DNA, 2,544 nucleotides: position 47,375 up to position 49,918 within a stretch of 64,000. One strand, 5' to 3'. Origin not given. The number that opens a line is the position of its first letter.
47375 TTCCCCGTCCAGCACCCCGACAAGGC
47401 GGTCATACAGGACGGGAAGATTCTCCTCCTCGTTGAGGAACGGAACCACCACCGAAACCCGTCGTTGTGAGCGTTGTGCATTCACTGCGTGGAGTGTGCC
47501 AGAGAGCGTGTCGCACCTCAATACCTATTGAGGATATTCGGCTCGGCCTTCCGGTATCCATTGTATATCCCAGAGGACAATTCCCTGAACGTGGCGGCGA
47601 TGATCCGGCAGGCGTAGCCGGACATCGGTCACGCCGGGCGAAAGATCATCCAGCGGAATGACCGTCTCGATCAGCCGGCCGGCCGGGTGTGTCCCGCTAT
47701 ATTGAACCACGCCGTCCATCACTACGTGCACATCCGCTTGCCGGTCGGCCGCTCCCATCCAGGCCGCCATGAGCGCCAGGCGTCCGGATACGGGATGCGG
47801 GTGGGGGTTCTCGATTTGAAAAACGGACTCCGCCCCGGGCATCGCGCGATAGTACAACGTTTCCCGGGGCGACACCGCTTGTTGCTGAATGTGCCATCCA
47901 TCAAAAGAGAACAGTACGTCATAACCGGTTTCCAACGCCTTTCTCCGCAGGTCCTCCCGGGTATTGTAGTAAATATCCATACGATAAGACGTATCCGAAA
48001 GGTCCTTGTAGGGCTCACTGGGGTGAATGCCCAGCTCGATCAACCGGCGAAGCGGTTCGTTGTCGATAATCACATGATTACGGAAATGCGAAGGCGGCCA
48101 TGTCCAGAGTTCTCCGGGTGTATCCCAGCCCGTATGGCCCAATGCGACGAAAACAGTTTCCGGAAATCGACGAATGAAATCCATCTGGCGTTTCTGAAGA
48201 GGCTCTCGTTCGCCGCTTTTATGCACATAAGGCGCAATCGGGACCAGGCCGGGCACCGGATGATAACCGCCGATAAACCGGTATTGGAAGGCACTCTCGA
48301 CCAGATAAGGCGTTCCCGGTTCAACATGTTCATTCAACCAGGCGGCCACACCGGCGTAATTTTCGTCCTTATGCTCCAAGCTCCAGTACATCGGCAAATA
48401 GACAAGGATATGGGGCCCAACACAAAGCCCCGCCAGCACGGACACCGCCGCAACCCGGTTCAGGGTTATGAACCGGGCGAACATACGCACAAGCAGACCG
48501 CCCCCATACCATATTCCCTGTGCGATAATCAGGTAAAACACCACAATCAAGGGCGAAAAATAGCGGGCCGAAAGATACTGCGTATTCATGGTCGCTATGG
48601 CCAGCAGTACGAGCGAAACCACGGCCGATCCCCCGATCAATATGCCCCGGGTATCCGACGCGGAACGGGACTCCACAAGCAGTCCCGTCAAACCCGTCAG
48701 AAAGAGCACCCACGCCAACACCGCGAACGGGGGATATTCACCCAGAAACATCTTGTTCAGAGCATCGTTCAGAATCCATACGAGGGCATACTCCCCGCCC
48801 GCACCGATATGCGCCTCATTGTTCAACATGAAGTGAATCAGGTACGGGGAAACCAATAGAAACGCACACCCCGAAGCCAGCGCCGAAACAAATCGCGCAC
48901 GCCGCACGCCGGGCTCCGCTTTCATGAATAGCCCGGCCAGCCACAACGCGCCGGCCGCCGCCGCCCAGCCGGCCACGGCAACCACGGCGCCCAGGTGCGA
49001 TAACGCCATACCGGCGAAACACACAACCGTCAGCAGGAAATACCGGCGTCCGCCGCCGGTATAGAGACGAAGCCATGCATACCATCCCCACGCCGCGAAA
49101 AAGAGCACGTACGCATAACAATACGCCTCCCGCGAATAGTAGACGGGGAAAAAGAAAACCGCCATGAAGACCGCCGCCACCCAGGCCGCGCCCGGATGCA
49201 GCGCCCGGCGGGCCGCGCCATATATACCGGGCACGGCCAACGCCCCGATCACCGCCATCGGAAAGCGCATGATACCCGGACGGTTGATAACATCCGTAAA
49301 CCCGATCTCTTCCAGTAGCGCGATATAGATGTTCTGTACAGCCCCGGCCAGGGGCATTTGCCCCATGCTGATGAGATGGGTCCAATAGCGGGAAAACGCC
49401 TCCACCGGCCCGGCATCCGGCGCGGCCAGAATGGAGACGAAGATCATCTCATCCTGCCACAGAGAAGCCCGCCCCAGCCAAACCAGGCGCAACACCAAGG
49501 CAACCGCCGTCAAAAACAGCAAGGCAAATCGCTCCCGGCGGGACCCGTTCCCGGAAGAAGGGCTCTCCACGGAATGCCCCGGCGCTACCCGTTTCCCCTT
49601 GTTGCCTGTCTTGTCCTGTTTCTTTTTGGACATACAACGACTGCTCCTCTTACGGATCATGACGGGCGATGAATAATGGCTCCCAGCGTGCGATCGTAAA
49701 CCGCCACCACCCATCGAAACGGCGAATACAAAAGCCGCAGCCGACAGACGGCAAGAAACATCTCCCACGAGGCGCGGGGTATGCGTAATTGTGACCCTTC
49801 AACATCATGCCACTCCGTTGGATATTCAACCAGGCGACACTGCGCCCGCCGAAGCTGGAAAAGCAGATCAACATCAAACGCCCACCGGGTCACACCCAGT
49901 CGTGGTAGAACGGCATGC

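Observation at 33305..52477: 19-kb co-directional operon pairing three ArnT/PMT-like GT-C enzymes with Dpm1/ArnC-like polyprenyl-phosphate sugar synthases: candidate undescribed periplasmic glycosylation system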

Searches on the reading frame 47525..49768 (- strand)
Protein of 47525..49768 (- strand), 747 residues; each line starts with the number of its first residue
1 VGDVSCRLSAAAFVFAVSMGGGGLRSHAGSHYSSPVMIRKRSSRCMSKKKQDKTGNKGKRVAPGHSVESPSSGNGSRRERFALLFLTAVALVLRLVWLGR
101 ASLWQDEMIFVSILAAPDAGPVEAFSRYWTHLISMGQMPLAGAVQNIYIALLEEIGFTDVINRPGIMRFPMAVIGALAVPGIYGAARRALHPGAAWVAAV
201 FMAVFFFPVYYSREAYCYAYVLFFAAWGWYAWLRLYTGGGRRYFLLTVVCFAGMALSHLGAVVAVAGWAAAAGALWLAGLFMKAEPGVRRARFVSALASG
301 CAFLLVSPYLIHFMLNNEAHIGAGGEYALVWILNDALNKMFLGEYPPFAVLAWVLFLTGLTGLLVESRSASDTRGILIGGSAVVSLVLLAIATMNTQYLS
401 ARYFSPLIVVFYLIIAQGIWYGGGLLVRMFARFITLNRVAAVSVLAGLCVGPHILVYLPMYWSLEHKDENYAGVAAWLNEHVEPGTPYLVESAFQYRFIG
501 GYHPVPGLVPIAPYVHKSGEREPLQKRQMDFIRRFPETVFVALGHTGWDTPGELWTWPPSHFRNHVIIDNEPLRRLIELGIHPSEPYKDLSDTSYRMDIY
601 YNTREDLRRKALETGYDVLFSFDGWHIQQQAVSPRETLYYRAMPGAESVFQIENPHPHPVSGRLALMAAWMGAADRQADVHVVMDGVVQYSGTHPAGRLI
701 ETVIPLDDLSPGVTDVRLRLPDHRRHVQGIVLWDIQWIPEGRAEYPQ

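Call 4: search_protein_families(library=pfam, proteins=[window:47525-49768:-], max_evalue=0.01)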
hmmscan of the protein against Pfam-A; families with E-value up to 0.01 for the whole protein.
window:47525-49768:- (747 aa): 1 family
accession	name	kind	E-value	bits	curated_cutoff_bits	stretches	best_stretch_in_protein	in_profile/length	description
PF13231.12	PMT_2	-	6.9e-06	26.8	26.1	1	167-311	24-159/160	Dolichyl-phosphate-mannose-protein mannosyltransferase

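Call 6: search_protein_families(library=ncbifam, proteins=[window:47525-49768:-], max_evalue=0.01)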
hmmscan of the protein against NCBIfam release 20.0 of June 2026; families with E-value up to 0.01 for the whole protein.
window:47525-49768:- (747 aa): 1 family
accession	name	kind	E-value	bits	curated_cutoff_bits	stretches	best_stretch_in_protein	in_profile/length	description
TIGR03663.1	TIGR03663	subfamily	0.0029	16.7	126.25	1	166-283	72-185/435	flippase activity-associated protein Agl23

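Call 10: find_homologous_proteins(query=window:47525-49633:-, max_evalue=0.00001)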
Query window:47525-49633:- (702 aa): 20 proteins with E <= 0.00001 among 8000 candidates.
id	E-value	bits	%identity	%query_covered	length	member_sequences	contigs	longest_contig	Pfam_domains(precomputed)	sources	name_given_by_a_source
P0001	0.0e+0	1621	100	100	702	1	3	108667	-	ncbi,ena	-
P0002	9.3e-260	882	57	99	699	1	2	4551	PF13231.13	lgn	-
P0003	3.6e-205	702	47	100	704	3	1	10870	PF13231.13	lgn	-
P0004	2.2e-185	636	45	99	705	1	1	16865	PF13231.13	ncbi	-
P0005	4.5e-177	609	45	94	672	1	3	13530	PF13231.13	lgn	-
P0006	5.5e-175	602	47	93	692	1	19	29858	-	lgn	-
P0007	1.1e-158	548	40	95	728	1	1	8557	-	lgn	-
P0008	5.1e-156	539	41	94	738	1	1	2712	-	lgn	-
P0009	1.7e-150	521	41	95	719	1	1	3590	-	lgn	-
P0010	3.9e-144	500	42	91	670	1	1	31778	PF13231.13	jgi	jgi:4-amino-4-deoxy-L-arabinose transferase-like glycosyltransferase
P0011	1.9e-137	478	39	94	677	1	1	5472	PF13231.13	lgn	-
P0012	3.1e-136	474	39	92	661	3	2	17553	PF13231.13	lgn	-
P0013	4.1e-127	444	36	99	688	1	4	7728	-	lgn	-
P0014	1.3e-126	442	36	98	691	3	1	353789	-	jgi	-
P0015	1.3e-121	425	35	98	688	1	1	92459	-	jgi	-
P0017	8.9e-109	383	36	89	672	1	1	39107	-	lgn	-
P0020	2.2e-50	190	35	55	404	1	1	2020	PF13231.13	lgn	-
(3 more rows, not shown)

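Call 12: search_solved_structures(query=A1, max_evalue=10, show_alignments=2)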
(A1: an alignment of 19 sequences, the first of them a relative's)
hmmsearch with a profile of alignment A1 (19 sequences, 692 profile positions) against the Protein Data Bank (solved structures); distinct sequences matched with E-value up to 10: 5.
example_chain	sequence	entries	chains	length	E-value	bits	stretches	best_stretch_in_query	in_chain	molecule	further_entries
7k15_A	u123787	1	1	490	0.056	14.8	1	202-269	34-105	Leukotriene B4 receptor 1,Flavodoxin,Leukotriene B4 receptor 1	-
5x33_A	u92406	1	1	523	0.93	10.7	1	191-267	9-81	LTB4 receptor,Lysozyme,LTB4 receptor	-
9lts_A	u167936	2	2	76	1.2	10.4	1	196-246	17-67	Protein LRC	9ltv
4v8p_AU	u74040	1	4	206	1.3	10.3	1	537-631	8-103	RPL13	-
5njt_x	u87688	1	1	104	1.7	9.9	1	602-672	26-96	Ribosome hibernation promotion factor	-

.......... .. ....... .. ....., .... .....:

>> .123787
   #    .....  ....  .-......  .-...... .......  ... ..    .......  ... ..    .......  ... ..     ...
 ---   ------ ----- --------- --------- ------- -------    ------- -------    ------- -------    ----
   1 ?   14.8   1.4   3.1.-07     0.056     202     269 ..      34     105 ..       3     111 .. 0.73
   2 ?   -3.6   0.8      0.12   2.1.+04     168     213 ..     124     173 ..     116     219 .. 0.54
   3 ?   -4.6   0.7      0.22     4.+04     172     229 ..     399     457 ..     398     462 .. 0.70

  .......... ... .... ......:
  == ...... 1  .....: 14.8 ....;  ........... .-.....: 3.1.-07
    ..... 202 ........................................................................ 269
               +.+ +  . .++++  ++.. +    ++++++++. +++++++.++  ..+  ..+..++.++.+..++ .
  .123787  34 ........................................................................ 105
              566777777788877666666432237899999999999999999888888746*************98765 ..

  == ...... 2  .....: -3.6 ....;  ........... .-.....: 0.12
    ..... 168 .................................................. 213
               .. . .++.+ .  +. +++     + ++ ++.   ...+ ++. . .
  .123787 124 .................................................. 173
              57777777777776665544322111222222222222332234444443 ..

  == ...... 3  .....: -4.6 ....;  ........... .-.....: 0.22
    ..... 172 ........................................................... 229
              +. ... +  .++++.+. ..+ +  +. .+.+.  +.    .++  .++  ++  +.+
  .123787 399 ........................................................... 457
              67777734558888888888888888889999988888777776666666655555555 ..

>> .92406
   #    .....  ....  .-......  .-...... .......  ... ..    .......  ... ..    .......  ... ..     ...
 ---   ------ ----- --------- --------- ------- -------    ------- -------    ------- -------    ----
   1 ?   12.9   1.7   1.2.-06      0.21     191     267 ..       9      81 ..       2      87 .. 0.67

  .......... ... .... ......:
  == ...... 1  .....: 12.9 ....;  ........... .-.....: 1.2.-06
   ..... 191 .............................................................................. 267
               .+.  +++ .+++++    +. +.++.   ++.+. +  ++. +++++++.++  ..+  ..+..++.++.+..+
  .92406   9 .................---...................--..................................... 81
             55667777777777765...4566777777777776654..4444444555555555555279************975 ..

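Call 28: predict_structure(alignment_id=A1)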
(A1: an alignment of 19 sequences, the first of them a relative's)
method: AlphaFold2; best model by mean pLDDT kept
length: 702 residues; sequences in the alignment: 19
mean_pLDDT: 82.1   pTM: 0.78
mean pLDDT of the five models: 82.1, 81.9, 81.8, 80.5, 80.3
residues with pLDDT >= 90: 298; 70-90: 265; 50-70: 99; < 50: 40
segments of 3 or more residues with pLDDT < 50: 1-3, 5-28, 501-504, 697-702
pLDDT, mean of each block of 10 residues (from residue 1): 42 37 45 93 90 60 62 80 84 86 89 77 87 96 93 92 56 90 97 94 97 93 96 92 93 97 92 65 85 81 90 94 75 96 90 77 94 94 85 90 86 69 77 86 75 60 71 67 86 81 56 88 81 67 67 89 85 86 78 87 94 91 92 92 93 93 91 86 92 67 36
secondary structure, 60 per line:
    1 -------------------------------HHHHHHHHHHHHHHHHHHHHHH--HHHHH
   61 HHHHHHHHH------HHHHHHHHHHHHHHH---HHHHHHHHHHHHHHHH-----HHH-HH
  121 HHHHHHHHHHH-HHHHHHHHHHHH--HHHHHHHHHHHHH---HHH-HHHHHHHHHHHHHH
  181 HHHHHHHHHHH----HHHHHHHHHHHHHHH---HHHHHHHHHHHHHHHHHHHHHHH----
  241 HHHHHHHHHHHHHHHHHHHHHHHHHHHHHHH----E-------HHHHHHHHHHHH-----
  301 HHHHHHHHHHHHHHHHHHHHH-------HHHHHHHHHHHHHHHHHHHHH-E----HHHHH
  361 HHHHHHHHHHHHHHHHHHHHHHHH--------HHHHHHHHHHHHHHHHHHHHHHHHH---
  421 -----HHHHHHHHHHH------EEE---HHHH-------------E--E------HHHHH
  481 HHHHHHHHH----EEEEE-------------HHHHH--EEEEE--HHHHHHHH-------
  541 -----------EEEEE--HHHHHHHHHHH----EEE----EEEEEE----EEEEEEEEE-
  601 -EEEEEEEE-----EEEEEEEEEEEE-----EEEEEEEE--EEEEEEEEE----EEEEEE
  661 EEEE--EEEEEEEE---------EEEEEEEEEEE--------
elements in order (helices of 4 or more, strands of 3 or more residues): H32-53 H56-69 H76-90 H94-109 H119-131 H133-144 H147-159 H167-191 H196-210 H214-236 H241-271 H284-295 H301-321 H329-349 H356-384 H393-417 H426-436 E443-445 H449-452 H476-489 E494-498 H512-516 E519-523 H526-533 E552-556 H559-569 E574-576 E581-586 E591-599 E602-609 E615-626 E632-639 E642-650 E655-664 E667-674 E684-694

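Call 36: find_encoding_contigs(protein=P0014, flank=10000, max_places=1)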
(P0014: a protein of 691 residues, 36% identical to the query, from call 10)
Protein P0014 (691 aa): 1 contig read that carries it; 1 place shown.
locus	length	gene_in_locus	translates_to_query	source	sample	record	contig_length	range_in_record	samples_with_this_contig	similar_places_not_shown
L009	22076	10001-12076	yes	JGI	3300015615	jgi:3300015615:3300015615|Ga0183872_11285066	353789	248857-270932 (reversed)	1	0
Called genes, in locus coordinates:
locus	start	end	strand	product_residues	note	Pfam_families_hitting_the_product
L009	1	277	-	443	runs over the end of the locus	PF05496:RuvB_N, PF13191:AAA_16 (faint), PF00004:AAA, PF07728:AAA_5 (faint), PF16193:AAA_assoc_2, PF12002:MgsA_C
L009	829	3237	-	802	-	PF01588:tRNA_bind, PF03483:B3_4, PF03484:B5, PF17759:tRNA_synthFbeta, PF03147:FDX-ACB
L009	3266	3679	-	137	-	PF05635:23S_rRNA_IVP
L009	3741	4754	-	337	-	PF02912:Phe_tRNA-synt_N, PF01409:tRNA-synt_2d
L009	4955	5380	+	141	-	PF04945:YHS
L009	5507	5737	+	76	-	-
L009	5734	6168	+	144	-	PF01850:PIN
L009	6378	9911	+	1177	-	PF02922:CBM_48, PF16561:AMPK1_CBM (faint), PF00128:Alpha-amylase, PF02806:Alpha-amylase_C (faint), PF18884:TSP3_bac (faint), PF22058:X25_BaPul_like (faint)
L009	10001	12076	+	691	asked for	-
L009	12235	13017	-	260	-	PF00535:Glycos_transf_2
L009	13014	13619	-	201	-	PF13580:SIS_2, PF01380:SIS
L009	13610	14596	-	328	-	PF00288:GHMP_kinases_N, PF08544:GHMP_kinases_C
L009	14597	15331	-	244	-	PF00483:NTP_transferase, PF12804:NTP_transf_3 (weak)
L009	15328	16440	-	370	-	PF01073:3Beta_HSD, PF01370:Epimerase, PF02719:Polysacc_synt_2, PF05368:NmrA, PF16363:GDP_Man_Dehyd, PF07993:NAD_binding_4, PF01370:Epimerase, PF16363:GDP_Man_Dehyd, +2 more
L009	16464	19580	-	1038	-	PF11028:TMEM260_N, PF13231:PMT_2, PF13428:TPR_14 (faint), PF00515:TPR_1 (faint), PF07719:TPR_2 (faint), PF13181:TPR_8 (faint), PF13432:TPR_16, PF14559:TPR_19, +1 more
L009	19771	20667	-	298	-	PF01040:UbiA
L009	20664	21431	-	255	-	PF00535:Glycos_transf_2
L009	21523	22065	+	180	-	PF01327:Pep_deformylase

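Call 37: find_encoding_contigs(protein=P0010, flank=10000, max_places=1)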
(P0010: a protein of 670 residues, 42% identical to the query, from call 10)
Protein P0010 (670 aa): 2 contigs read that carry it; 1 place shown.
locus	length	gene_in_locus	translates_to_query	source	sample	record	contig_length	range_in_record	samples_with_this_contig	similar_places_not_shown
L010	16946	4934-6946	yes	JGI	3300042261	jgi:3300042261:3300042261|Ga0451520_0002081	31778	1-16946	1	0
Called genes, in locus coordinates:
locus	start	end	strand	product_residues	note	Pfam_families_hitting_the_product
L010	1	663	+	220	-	?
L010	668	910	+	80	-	-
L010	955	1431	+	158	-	-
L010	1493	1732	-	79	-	-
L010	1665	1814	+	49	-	-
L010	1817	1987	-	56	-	-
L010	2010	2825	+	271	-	PF00218:IGPS, PF01070:FMN_dh (weak)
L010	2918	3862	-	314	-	PF01370:Epimerase, PF04321:RmlD_sub_bind (weak), PF16363:GDP_Man_Dehyd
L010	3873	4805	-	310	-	PF01073:3Beta_HSD (weak), PF01370:Epimerase, PF02719:Polysacc_synt_2 (weak), PF04321:RmlD_sub_bind, PF05368:NmrA (weak), PF13460:NAD_binding_10 (faint), PF16363:GDP_Man_Dehyd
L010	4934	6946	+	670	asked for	PF13231:PMT_2 (weak)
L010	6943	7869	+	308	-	PF00535:Glycos_transf_2, PF10111:Glyco_tranf_2_2 (weak)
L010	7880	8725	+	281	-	PF10111:Glyco_tranf_2_2, PF13641:Glyco_tranf_2_3, PF00535:Glycos_transf_2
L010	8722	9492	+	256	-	PF00483:NTP_transferase, PF12804:NTP_transf_3 (weak)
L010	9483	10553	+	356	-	PF04321:RmlD_sub_bind, PF01073:3Beta_HSD (weak), PF01370:Epimerase, PF16363:GDP_Man_Dehyd, PF02719:Polysacc_synt_2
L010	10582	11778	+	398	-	PF08421:Methyltransf_13, PF13489:Methyltransf_23, PF08241:Methyltransf_11 (weak), PF08242:Methyltransf_12, PF13649:Methyltransf_25 (faint), PF08484:Methyltransf_14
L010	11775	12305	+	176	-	PF00908:dTDP_sugar_isom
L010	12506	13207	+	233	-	PF01370:Epimerase, PF16363:GDP_Man_Dehyd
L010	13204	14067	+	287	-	PF13489:Methyltransf_23, PF13847:Methyltransf_31 (weak), PF08241:Methyltransf_11, PF08242:Methyltransf_12, PF13649:Methyltransf_25 (weak)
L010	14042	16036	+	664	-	-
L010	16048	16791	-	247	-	PF11967:RecO_N, PF02565:RecO_C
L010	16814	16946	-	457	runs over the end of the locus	PF03448:MgtE_N, PF00571:CBS, PF01769:MgtE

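Call 64: find_encoding_contigs(protein=P0004, flank=10000, max_places=1)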
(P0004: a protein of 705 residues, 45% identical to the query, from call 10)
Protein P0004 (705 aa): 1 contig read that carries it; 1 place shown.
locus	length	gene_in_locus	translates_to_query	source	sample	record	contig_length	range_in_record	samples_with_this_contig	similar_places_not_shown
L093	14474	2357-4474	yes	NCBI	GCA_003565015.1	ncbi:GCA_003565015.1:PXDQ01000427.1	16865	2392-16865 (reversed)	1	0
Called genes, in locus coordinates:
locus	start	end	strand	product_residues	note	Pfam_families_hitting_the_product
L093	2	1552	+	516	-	?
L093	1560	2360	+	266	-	PF00535:Glycos_transf_2, PF10111:Glyco_tranf_2_2 (weak), PF13641:Glyco_tranf_2_3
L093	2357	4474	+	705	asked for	PF13231:PMT_2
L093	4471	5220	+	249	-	PF00535:Glycos_transf_2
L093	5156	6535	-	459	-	-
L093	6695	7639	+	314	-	PF00561:Abhydrolase_1, PF06821:Ser_hydrolase (weak), PF12146:Hydrolase_4, PF12697:Abhydrolase_6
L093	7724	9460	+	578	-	PF07244:POTRA (faint), PF01103:Omp85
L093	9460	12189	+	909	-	PF27051:TamB_N (faint), PF04357:TamB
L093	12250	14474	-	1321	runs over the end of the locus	PF01522:Polysacc_deac_1, PF13428:TPR_14 (faint), PF14559:TPR_19 (weak)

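Call 65: find_encoding_contigs(protein=P0006, flank=10000, max_places=1)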
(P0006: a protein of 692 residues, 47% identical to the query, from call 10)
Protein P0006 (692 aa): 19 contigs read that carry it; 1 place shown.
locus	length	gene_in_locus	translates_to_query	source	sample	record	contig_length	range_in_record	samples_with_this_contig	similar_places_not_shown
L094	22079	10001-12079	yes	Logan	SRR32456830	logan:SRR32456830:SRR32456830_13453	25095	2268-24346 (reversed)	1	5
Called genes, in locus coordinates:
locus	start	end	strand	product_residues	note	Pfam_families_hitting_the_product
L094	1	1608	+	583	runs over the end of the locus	PF00664:ABC_membrane, PF00005:ABC_tran, PF02463:SMC_N (weak)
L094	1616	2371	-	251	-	PF04519:Bactofilin (weak)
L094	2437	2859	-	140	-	PF04519:Bactofilin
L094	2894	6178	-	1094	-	-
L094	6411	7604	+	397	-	PF04389:Peptidase_M28 (faint), PF01546:Peptidase_M20, PF07687:M20_dimer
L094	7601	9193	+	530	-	-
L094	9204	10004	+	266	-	PF00535:Glycos_transf_2, PF10111:Glyco_tranf_2_2 (weak), PF13641:Glyco_tranf_2_3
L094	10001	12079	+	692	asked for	-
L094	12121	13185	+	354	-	PF00106:adh_short (faint), PF01073:3Beta_HSD (weak), PF01370:Epimerase, PF04321:RmlD_sub_bind (weak), PF07993:NAD_binding_4, PF16363:GDP_Man_Dehyd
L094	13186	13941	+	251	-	PF00535:Glycos_transf_2, PF13641:Glyco_tranf_2_3 (weak)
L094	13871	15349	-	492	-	-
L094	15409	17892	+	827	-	-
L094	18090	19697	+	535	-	PF00884:Sulfatase, PF01663:Phosphodiest (faint), PF16347:SGSH_C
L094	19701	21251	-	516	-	PF22848:ASD1_dom (weak)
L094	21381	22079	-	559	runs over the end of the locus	PF16371:MetallophosN, PF00149:Metallophos (weak), PF16370:MetallophosC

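Call 66: find_encoding_contigs(protein=P0015, flank=10000, max_places=1)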
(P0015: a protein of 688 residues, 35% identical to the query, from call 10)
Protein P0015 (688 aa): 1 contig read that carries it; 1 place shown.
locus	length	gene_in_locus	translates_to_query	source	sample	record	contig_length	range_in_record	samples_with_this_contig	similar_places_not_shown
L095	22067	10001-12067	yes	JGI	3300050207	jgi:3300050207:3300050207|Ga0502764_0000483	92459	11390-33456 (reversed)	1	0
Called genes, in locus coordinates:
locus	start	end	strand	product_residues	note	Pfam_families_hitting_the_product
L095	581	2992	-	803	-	PF01588:tRNA_bind, PF03483:B3_4, PF03484:B5, PF17759:tRNA_synthFbeta, PF03147:FDX-ACB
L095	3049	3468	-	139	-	PF05635:23S_rRNA_IVP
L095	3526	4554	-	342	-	PF02912:Phe_tRNA-synt_N, PF01409:tRNA-synt_2d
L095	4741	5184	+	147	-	PF04945:YHS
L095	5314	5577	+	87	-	-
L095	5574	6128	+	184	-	PF01850:PIN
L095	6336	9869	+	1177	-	PF02922:CBM_48, PF16561:AMPK1_CBM (faint), PF22058:X25_BaPul_like (faint), PF26120:CBM_1st_SusF (faint), PF00128:Alpha-amylase, PF18884:TSP3_bac (faint)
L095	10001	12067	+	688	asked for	-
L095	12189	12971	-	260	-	PF00535:Glycos_transf_2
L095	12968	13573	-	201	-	PF13580:SIS_2, PF01380:SIS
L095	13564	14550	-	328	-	PF00288:GHMP_kinases_N, PF08544:GHMP_kinases_C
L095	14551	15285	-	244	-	PF00483:NTP_transferase, PF12804:NTP_transf_3 (weak)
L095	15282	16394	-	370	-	PF01073:3Beta_HSD, PF01370:Epimerase, PF02719:Polysacc_synt_2, PF05368:NmrA, PF16363:GDP_Man_Dehyd, PF07993:NAD_binding_4, PF01370:Epimerase, PF16363:GDP_Man_Dehyd, +2 more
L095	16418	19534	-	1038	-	PF11028:TMEM260_N, PF13231:PMT_2, PF13428:TPR_14 (faint), PF00515:TPR_1 (faint), PF07719:TPR_2 (faint), PF13432:TPR_16 (weak), PF14559:TPR_19, PF13431:TPR_17 (faint)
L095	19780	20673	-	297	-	PF01040:UbiA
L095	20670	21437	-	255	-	PF00535:Glycos_transf_2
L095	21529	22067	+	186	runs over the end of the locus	PF01327:Pep_deformylase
